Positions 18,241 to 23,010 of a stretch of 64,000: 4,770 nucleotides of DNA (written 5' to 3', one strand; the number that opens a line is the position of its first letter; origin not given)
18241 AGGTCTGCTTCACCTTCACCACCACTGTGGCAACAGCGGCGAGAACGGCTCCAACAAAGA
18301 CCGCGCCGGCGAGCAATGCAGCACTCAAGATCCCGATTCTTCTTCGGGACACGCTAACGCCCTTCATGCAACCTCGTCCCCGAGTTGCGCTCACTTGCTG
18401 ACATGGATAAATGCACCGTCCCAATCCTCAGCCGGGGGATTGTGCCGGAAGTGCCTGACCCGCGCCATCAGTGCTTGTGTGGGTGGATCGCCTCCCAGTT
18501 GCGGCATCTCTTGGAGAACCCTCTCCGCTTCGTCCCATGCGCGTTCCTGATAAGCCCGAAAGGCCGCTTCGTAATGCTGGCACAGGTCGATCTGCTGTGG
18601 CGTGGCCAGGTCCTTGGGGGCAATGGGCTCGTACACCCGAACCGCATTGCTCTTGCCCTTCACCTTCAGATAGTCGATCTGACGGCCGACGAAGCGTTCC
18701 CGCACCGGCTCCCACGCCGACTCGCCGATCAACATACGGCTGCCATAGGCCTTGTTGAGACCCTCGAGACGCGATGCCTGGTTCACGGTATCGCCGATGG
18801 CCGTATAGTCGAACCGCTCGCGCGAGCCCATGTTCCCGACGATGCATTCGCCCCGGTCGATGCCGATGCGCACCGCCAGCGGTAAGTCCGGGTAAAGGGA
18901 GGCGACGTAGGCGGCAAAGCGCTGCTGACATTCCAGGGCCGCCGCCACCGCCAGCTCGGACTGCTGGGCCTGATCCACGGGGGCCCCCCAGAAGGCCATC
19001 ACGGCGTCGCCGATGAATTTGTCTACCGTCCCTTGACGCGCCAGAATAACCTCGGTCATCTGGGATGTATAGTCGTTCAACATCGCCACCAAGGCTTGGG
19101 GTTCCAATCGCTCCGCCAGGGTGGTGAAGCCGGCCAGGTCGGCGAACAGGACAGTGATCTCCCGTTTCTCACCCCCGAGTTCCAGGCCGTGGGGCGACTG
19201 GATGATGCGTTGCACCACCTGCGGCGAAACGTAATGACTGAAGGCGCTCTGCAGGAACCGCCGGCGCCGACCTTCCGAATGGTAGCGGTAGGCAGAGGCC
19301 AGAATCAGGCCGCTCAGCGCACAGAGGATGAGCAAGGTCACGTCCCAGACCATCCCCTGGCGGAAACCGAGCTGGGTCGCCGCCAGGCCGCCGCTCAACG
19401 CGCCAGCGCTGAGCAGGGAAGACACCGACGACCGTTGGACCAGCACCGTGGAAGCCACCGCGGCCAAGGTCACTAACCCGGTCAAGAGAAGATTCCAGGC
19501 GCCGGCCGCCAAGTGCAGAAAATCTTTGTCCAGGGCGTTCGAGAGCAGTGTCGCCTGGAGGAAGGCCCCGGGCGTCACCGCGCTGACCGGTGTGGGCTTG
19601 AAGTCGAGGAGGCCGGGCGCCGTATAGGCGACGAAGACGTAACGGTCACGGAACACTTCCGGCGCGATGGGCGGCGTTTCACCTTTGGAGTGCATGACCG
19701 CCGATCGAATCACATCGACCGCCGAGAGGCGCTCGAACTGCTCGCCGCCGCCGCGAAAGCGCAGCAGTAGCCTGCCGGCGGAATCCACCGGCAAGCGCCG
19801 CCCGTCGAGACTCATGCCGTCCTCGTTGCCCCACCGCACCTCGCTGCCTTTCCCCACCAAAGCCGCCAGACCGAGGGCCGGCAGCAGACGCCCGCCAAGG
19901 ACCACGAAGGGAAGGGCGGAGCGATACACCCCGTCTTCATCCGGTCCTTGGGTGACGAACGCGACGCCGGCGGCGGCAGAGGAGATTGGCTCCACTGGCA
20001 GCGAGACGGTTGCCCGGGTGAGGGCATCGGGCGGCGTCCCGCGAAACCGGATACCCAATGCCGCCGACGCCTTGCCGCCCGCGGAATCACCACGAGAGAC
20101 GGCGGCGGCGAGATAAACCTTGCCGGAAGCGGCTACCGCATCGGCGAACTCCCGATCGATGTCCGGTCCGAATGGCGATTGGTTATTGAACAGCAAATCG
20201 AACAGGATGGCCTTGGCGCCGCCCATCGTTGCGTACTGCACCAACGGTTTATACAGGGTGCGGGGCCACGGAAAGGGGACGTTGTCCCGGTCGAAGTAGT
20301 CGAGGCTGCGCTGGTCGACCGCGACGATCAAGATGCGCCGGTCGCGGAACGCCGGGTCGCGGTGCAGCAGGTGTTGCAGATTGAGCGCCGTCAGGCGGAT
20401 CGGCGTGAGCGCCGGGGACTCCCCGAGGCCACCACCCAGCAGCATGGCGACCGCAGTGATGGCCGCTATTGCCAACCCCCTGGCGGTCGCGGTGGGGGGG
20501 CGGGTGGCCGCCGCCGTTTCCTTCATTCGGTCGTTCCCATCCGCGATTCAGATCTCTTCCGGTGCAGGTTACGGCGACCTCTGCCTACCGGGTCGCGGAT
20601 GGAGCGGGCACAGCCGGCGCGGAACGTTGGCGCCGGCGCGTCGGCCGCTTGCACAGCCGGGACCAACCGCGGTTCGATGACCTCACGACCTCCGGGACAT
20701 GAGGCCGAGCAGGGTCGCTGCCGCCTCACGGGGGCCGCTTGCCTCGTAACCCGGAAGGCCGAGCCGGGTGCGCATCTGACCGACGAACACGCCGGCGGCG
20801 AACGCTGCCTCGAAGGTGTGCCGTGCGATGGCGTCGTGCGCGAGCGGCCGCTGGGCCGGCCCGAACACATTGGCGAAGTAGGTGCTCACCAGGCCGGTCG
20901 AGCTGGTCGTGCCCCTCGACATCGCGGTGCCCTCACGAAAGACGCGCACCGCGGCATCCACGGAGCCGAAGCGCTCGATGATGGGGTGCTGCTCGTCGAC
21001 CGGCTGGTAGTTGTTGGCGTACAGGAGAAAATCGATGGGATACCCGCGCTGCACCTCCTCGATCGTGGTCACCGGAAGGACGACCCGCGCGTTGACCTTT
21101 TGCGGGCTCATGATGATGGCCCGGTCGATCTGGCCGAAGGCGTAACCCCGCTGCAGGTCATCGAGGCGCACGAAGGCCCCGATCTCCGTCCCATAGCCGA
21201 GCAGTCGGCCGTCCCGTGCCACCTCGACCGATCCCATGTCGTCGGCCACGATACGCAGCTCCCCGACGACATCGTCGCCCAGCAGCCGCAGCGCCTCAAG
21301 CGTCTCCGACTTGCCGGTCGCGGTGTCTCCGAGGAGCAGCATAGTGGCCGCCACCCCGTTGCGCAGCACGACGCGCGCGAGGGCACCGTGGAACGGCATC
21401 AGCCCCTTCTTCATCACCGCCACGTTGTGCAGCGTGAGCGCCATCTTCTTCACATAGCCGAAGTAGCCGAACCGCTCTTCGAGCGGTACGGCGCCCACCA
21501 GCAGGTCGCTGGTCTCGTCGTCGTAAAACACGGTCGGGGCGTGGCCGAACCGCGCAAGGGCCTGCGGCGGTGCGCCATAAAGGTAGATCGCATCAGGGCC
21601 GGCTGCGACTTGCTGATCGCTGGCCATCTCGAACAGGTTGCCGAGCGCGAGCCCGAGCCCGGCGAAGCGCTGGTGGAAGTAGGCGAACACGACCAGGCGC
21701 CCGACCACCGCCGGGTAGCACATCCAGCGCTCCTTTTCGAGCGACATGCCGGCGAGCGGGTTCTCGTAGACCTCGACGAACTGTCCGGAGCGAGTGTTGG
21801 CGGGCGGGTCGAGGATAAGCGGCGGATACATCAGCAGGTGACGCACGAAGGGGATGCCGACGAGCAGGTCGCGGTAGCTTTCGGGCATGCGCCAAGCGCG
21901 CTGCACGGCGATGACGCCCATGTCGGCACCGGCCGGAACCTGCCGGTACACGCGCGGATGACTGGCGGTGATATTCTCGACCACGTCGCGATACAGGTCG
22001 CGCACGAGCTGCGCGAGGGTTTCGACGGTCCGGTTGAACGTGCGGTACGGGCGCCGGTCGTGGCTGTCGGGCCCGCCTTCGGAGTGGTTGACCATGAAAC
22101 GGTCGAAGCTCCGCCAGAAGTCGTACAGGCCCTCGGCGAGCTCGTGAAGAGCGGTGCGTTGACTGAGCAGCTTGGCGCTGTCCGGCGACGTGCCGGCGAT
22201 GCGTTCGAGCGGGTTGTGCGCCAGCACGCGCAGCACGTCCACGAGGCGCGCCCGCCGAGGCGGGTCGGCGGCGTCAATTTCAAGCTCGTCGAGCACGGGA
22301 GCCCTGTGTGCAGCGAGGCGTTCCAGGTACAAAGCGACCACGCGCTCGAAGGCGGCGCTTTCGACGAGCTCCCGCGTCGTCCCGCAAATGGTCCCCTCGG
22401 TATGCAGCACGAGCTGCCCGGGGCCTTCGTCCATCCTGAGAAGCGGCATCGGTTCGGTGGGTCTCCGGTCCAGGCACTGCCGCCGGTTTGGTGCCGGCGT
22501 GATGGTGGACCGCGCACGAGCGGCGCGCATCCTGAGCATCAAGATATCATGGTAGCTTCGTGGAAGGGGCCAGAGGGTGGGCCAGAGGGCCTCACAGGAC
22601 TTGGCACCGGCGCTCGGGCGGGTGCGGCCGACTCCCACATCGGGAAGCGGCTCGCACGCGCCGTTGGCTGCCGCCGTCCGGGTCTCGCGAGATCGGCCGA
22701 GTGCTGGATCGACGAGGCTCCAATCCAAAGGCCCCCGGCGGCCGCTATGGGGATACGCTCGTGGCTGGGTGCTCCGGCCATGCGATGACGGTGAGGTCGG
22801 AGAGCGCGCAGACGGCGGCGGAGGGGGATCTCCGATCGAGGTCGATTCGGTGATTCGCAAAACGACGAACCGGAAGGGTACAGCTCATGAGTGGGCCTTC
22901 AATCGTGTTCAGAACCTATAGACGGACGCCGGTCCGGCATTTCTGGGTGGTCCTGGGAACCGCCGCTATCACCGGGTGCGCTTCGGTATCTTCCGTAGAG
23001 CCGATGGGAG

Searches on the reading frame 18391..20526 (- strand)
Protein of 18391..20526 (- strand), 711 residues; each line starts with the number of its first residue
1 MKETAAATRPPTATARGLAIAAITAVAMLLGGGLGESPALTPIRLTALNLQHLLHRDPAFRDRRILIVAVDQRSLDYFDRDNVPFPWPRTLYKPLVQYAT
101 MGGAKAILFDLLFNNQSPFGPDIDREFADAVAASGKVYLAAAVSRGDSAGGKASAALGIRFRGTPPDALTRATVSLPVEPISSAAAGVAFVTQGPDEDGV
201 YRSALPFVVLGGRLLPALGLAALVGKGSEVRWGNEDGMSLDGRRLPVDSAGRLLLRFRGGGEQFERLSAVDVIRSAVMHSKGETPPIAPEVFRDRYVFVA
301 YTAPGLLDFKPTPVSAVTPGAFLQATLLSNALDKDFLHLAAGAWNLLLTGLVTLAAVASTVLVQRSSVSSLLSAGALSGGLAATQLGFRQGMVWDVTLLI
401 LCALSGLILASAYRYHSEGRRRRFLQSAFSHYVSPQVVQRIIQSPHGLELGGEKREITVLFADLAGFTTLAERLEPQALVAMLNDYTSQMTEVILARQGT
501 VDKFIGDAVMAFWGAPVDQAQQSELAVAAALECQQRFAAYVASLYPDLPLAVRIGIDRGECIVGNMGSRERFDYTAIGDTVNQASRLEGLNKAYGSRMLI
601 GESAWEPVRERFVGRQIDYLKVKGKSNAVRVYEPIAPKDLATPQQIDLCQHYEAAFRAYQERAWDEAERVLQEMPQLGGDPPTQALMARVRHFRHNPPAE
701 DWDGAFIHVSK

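Call 43: search_protein_families(library=pfam, proteins=[window:18391-20526:-], max_evalue=0.001)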
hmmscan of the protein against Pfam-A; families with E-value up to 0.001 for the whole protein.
window:18391-20526:- (711 aa): 2 families
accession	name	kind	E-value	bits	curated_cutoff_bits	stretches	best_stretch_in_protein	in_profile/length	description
PF05226.16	CHASE2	-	3.1e-42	145.3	26.3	1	41-355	15-253/257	CHASE2 domain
PF00211.25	Guanylate_cyc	-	5.2e-22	78.8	21.9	1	454-627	6-175/183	Adenylate and Guanylate cyclase catalytic domain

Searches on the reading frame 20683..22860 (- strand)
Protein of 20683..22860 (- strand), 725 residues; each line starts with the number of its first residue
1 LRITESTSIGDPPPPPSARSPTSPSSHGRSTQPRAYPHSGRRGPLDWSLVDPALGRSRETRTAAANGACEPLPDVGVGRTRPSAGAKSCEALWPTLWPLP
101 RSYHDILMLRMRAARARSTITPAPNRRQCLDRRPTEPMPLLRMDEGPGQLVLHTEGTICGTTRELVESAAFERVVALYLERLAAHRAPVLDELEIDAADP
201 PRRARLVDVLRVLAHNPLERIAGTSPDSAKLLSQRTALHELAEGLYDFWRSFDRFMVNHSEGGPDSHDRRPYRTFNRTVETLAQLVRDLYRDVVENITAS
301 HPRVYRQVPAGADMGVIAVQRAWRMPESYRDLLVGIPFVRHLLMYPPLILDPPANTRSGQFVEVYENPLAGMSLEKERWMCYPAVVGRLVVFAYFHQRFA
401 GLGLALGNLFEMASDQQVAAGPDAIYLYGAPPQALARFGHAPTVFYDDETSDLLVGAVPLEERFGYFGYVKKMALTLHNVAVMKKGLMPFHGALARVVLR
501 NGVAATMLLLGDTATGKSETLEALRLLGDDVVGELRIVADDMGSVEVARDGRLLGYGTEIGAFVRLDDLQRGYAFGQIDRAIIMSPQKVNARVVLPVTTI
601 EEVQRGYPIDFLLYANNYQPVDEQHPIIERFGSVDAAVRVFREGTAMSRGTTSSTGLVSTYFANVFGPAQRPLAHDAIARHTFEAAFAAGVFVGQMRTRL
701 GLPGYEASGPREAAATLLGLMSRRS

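Call 43: search_protein_families(library=pfam, proteins=[window:20683-22860:-], max_evalue=0.001)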
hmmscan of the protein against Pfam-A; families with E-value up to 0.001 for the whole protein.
window:20683-22860:- (725 aa): 0 families

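Call 72: search_protein_families(library=ncbifam, proteins=[window:20683-22860:-], max_evalue=0.01)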
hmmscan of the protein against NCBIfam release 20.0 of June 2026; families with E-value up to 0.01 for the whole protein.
window:20683-22860:- (725 aa): 1 family
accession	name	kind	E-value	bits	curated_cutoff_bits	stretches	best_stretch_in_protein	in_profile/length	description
NF006821.0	PRK09344.1-3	subfamily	0.0011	17.7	369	1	458-569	179-281/525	phosphoenolpyruvate carboxykinase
